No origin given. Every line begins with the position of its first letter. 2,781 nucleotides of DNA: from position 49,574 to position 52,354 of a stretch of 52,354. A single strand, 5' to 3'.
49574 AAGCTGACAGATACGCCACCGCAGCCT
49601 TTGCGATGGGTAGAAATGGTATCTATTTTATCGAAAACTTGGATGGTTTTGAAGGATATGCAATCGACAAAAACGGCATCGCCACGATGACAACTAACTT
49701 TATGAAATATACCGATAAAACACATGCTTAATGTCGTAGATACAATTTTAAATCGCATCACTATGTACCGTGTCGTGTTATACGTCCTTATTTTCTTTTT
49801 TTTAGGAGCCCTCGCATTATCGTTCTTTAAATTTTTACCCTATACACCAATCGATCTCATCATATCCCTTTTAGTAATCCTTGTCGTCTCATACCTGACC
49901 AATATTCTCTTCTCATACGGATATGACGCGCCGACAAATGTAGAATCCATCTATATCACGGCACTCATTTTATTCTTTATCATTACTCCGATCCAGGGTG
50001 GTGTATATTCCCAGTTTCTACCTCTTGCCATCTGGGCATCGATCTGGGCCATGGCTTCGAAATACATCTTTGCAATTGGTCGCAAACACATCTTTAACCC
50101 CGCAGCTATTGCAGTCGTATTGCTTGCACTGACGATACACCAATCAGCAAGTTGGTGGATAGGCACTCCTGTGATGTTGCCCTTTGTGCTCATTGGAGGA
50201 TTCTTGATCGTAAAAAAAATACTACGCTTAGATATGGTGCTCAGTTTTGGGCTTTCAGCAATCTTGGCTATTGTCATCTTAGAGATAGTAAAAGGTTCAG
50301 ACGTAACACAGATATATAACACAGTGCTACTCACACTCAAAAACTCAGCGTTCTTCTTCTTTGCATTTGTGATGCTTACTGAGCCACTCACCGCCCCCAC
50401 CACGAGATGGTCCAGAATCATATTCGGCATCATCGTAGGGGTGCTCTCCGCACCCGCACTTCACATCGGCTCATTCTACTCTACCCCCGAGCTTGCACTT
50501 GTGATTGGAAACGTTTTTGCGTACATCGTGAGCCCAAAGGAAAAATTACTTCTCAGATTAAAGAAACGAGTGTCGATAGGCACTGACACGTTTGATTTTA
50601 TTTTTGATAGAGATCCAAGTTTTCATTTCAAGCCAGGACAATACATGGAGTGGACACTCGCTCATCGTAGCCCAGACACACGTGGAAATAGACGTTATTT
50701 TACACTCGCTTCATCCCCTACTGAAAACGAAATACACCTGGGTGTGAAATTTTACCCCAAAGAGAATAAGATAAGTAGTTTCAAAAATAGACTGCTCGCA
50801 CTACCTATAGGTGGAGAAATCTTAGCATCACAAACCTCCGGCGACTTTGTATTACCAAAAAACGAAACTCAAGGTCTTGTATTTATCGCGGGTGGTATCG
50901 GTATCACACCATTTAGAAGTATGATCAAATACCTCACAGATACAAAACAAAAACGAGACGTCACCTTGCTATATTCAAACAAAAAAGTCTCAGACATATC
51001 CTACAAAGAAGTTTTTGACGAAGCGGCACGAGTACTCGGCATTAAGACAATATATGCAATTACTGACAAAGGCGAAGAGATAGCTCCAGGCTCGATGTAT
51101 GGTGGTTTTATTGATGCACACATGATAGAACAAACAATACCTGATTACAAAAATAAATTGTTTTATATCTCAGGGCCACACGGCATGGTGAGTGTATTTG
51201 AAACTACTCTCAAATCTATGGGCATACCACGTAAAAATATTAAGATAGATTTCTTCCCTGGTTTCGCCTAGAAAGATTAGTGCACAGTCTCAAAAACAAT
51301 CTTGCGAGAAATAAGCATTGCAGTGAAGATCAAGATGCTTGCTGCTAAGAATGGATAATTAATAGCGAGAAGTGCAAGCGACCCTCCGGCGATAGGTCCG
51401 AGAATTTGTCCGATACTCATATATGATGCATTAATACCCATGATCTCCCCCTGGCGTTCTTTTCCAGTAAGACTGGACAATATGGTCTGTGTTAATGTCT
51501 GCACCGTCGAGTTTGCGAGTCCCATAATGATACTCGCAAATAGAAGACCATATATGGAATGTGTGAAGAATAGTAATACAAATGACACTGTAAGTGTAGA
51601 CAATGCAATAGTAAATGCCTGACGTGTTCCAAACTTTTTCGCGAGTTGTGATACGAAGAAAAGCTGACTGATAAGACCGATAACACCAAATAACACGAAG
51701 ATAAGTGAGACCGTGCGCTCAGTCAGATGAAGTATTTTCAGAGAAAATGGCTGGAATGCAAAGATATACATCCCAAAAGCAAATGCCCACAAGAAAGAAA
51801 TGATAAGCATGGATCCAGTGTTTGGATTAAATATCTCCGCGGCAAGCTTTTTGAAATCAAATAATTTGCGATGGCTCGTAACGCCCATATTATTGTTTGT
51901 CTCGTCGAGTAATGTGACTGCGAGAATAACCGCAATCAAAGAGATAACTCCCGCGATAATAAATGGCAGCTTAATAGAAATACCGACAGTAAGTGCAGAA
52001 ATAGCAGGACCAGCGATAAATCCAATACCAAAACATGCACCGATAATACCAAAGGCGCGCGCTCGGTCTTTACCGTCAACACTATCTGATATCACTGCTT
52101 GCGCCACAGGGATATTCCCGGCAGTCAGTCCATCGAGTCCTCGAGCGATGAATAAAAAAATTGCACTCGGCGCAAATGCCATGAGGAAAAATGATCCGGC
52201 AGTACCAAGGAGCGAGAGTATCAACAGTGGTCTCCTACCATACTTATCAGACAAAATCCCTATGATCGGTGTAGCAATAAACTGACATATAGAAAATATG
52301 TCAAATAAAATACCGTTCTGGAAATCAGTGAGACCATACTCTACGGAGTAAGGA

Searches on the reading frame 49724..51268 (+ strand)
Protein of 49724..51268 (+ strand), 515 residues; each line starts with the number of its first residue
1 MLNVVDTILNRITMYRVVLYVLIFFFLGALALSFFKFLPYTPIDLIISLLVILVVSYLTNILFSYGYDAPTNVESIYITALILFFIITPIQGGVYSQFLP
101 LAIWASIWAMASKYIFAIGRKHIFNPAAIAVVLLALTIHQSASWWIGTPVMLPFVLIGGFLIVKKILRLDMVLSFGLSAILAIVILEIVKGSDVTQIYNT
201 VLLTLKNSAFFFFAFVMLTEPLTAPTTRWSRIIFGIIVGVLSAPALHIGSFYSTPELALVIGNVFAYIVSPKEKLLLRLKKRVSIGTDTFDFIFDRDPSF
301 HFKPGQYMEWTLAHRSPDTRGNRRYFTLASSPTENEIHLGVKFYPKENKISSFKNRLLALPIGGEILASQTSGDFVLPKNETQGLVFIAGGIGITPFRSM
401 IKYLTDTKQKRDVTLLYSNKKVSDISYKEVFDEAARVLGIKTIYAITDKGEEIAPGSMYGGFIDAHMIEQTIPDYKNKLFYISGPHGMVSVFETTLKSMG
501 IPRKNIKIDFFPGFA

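Call 79: search_protein_families(library=pfam, proteins=[window:49724-51268:+], max_evalue=0.00001)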
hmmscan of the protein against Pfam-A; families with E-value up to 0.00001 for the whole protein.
window:49724-51268:+ (515 aa): 2 families
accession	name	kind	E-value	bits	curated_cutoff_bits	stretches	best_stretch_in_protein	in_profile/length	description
PF00175.26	NAD_binding_1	-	3.8e-15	56.9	22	1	387-491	1-106/109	Oxidoreductase NAD-binding domain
PF03116.20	NQR2_RnfD_RnfE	-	1.8e-10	41.1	27.7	1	148-268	172-285/296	NQR2, RnfD, RnfE family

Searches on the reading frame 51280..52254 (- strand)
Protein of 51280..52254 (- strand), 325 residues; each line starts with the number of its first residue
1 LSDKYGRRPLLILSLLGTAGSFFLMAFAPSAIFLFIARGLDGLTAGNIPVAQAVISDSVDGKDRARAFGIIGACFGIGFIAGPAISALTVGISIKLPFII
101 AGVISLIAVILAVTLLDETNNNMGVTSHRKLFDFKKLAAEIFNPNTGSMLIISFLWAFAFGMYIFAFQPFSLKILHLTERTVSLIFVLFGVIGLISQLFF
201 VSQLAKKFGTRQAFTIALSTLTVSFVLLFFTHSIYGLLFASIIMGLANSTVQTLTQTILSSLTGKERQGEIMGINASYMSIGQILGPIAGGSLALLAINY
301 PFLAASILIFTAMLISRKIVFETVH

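Call 79: search_protein_families(library=pfam, proteins=[window:51280-52254:-], max_evalue=0.00001)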
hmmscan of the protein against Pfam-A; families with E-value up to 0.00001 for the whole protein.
window:51280-52254:- (325 aa): 2 families
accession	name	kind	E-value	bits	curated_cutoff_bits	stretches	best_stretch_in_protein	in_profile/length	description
PF07690.21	MFS_1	-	3.3e-49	168.1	33.4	2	1-167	55-225/347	Major Facilitator Superfamily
PF06779.20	MFS_4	-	2.7e-10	40.6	26.3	1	8-315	60-362/364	Uncharacterised MFS-type transporter YbfB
